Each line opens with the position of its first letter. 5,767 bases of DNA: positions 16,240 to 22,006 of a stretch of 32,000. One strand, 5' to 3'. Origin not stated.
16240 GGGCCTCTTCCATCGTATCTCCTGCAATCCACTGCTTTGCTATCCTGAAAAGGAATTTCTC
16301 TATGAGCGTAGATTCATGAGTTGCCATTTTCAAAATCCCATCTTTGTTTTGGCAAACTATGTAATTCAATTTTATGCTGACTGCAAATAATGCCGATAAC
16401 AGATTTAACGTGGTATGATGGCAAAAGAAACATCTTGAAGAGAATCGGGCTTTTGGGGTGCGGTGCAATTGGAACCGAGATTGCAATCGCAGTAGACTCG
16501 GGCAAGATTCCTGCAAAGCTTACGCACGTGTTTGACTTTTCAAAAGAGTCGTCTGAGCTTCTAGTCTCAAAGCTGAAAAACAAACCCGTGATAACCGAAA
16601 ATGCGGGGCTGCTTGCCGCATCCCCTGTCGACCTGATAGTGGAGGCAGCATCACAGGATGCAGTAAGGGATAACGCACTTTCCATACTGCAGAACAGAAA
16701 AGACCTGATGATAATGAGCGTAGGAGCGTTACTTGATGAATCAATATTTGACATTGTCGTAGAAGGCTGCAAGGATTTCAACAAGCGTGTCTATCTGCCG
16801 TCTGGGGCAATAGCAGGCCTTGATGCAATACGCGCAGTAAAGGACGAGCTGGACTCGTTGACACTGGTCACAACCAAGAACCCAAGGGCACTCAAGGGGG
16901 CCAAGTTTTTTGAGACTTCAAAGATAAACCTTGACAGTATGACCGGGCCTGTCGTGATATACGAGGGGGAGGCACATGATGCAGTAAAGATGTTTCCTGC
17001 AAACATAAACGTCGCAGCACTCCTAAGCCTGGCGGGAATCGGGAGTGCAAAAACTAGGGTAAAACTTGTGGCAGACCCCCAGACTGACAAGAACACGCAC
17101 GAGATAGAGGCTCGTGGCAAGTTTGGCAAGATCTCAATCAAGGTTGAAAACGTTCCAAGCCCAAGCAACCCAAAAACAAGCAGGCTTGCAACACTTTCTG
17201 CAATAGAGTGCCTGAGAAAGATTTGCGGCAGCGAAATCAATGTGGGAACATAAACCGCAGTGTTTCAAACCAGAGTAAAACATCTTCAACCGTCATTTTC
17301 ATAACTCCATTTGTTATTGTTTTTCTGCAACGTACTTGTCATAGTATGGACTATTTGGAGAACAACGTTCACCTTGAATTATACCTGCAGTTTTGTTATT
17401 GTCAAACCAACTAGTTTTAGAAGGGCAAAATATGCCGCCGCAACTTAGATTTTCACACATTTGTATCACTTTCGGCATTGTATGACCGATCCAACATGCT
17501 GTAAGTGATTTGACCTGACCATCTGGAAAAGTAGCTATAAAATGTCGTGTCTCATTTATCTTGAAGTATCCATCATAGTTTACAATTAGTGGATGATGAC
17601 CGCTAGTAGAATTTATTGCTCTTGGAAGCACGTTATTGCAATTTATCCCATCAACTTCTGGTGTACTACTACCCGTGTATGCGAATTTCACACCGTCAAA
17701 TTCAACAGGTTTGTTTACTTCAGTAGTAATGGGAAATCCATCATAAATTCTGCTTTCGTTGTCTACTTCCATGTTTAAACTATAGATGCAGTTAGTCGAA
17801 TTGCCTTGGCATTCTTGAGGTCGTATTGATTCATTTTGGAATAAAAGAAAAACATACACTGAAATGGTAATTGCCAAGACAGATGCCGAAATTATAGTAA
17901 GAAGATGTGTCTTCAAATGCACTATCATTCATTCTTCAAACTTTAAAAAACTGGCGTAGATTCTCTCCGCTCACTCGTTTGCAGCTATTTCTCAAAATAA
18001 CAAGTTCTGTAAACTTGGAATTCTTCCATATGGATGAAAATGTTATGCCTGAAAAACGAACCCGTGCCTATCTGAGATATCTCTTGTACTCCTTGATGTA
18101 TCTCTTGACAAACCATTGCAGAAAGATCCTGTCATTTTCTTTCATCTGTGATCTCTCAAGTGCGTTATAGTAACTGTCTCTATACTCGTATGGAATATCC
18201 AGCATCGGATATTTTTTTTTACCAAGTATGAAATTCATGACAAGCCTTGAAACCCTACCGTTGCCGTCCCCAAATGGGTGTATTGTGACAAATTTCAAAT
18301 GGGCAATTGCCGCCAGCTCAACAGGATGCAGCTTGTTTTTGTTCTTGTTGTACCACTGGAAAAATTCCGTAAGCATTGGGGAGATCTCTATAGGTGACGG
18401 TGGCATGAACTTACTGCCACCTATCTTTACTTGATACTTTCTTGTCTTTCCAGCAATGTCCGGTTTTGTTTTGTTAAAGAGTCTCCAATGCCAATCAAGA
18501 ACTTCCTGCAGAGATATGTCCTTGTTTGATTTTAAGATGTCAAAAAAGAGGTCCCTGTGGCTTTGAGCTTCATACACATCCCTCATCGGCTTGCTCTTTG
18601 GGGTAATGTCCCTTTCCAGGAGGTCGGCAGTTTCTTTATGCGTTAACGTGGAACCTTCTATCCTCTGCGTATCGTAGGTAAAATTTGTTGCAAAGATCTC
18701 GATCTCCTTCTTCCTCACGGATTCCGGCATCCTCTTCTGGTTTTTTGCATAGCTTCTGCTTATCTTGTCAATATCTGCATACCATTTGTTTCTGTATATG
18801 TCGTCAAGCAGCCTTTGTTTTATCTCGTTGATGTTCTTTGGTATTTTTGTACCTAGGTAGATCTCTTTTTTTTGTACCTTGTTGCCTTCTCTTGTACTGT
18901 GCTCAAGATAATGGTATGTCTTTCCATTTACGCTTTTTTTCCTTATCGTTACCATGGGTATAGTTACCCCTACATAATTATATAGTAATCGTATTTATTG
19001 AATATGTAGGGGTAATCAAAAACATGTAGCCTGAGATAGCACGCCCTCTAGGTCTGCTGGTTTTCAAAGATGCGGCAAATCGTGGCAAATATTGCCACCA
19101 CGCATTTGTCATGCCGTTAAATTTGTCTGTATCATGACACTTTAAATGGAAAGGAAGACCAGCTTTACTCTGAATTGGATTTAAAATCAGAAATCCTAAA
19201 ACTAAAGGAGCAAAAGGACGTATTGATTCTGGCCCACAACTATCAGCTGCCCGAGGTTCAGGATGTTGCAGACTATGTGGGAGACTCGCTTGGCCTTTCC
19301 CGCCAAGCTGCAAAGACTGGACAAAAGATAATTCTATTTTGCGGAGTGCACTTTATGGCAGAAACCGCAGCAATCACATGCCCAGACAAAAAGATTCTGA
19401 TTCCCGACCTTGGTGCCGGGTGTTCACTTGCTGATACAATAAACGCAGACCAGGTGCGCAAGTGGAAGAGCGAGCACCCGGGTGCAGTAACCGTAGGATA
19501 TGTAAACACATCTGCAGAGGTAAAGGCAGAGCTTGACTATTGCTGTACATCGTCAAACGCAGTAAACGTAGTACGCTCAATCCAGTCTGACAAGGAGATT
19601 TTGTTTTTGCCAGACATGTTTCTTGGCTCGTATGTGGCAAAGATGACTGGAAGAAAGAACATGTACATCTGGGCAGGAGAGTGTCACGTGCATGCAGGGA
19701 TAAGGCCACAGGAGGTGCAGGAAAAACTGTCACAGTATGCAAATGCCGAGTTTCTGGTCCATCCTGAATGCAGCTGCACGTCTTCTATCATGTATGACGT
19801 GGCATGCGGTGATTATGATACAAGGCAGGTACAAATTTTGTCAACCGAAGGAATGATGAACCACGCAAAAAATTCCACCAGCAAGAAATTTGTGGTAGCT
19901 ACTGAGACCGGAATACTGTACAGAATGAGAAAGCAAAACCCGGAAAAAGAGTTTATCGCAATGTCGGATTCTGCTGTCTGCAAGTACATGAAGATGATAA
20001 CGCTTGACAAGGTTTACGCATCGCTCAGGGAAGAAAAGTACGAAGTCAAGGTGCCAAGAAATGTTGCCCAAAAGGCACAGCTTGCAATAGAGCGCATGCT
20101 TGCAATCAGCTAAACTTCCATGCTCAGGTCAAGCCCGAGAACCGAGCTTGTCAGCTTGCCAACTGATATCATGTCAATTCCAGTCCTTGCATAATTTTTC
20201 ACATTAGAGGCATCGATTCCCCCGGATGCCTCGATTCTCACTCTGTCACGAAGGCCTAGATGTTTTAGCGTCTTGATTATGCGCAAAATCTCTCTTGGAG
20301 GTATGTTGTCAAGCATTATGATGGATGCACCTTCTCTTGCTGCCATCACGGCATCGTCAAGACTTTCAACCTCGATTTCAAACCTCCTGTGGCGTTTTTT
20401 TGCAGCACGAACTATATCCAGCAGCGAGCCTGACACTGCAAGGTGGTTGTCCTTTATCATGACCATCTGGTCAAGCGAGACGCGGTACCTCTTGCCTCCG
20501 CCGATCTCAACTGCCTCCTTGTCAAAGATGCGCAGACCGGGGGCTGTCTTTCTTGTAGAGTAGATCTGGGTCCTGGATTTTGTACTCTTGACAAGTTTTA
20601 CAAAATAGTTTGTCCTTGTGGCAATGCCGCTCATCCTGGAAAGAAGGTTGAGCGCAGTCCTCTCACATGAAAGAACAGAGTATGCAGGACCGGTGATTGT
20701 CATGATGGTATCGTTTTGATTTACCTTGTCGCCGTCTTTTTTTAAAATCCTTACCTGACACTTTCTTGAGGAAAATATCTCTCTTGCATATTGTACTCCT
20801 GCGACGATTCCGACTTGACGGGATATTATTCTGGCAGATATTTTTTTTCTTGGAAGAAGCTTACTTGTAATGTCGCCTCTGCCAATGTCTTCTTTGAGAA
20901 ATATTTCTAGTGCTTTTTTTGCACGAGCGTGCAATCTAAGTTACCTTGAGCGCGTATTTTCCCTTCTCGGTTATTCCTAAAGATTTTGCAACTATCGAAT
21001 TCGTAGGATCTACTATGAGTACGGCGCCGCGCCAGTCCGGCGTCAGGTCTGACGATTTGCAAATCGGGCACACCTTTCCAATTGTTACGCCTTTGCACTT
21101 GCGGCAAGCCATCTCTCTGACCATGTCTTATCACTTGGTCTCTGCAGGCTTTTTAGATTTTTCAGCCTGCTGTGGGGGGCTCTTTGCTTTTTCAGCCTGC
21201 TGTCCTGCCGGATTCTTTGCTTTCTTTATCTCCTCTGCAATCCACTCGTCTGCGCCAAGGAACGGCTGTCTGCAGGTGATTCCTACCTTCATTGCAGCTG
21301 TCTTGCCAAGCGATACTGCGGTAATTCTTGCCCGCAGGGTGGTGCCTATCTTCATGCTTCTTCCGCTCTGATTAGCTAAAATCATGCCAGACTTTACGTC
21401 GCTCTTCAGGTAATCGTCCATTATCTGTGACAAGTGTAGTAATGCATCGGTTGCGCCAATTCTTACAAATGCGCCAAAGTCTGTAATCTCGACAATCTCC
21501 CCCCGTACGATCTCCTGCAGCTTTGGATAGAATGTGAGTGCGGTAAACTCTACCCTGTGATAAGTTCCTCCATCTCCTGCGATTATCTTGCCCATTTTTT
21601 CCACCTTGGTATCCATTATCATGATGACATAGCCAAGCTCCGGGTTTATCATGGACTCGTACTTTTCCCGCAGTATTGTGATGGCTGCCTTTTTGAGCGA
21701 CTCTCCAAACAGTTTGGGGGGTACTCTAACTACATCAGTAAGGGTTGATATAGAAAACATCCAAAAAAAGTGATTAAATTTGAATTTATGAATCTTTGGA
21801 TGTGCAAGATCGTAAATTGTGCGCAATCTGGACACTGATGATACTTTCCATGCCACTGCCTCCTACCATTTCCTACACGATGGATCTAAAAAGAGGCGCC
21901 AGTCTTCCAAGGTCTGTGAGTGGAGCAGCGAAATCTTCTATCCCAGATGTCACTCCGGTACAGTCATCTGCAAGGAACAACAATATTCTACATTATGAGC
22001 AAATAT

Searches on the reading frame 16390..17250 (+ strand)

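Call 11: search_protein_families(library=pfam, max_evalue=0.01, proteins=[window:16390-17250:+])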
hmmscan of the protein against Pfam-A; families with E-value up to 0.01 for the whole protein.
window:16390-17250:+ (287 aa): 3 families
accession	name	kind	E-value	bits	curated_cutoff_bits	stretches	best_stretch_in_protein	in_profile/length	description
PF01958.23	Asp_DH_C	-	1.7e-35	121.5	27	1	185-272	2-89/89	Aspartate dehydrogenase, C-terminal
PF03447.22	NAD_binding_3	-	7e-16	59.4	24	1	23-136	1-115/116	Homoserine dehydrogenase, NAD binding domain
PF01408.29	GFO_IDH_MocA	-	0.0076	17.4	24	0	18-107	2-90/120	Oxidoreductase family, NAD-binding Rossmann fold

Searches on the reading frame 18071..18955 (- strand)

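Call 11: search_protein_families(library=pfam, max_evalue=0.01, proteins=[window:18071-18955:-])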
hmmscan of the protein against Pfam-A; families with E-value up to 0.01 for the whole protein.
window:18071-18955:- (295 aa): 1 family
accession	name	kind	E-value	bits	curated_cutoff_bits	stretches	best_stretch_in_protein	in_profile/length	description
PF02661.23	Fic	-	6.8e-25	88.2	24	1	147-244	2-93/93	Fic/DOC family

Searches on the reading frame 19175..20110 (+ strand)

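Call 12: search_protein_families(library=pfam, max_evalue=0.01, proteins=[window:19175-20110:+])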
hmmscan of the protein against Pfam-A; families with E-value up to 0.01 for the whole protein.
window:19175-20110:+ (312 aa): 1 family
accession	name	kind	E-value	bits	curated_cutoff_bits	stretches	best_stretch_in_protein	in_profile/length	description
PF02445.21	NadA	-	1e-115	386.4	27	1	6-310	2-295/295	Quinolinate synthetase A protein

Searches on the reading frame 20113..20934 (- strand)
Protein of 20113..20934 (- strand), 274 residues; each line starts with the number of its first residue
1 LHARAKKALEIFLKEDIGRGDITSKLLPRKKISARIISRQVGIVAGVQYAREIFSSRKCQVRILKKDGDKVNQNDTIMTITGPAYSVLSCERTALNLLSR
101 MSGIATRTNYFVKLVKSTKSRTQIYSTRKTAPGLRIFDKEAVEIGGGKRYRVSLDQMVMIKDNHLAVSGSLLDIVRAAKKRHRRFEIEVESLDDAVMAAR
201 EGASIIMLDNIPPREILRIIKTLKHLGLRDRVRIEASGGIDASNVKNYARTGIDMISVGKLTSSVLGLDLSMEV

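Call 12: search_protein_families(library=pfam, max_evalue=0.01, proteins=[window:20113-20934:-])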
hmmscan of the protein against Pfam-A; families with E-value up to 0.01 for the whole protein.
window:20113-20934:- (274 aa): 2 families
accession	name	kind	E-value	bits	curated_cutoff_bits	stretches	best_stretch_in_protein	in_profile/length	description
PF01729.25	QRPTase_C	-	7.2e-51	172.7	23.1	1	104-273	1-169/169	Quinolinate phosphoribosyl transferase, C-terminal domain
PF02749.22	QRPTase_N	-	3.2e-22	79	27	1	21-102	1-82/82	Quinolinate phosphoribosyl transferase, N-terminal domain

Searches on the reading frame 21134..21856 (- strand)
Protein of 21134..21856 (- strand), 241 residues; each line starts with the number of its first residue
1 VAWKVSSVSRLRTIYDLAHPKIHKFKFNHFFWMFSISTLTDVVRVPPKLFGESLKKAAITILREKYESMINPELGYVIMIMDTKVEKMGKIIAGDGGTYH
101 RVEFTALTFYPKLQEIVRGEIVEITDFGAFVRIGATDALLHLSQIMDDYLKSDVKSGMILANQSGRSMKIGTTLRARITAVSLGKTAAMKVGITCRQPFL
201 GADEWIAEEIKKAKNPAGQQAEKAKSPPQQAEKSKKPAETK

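Call 12: search_protein_families(library=pfam, max_evalue=0.01, proteins=[window:21134-21856:-])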
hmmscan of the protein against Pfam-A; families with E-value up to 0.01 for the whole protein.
window:21134-21856:- (241 aa): 2 families
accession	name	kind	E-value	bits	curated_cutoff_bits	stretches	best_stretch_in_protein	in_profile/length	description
PF03876.22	SHS2_Rpb7-N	-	5.6e-15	55.6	24.8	1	40-96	1-57/57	SHS2 domain found in N terminus of Rpb7p/Rpc25p/MJ0397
PF00575.29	S1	-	2.3e-11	44.3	22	1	111-185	2-66/74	S1 RNA binding domain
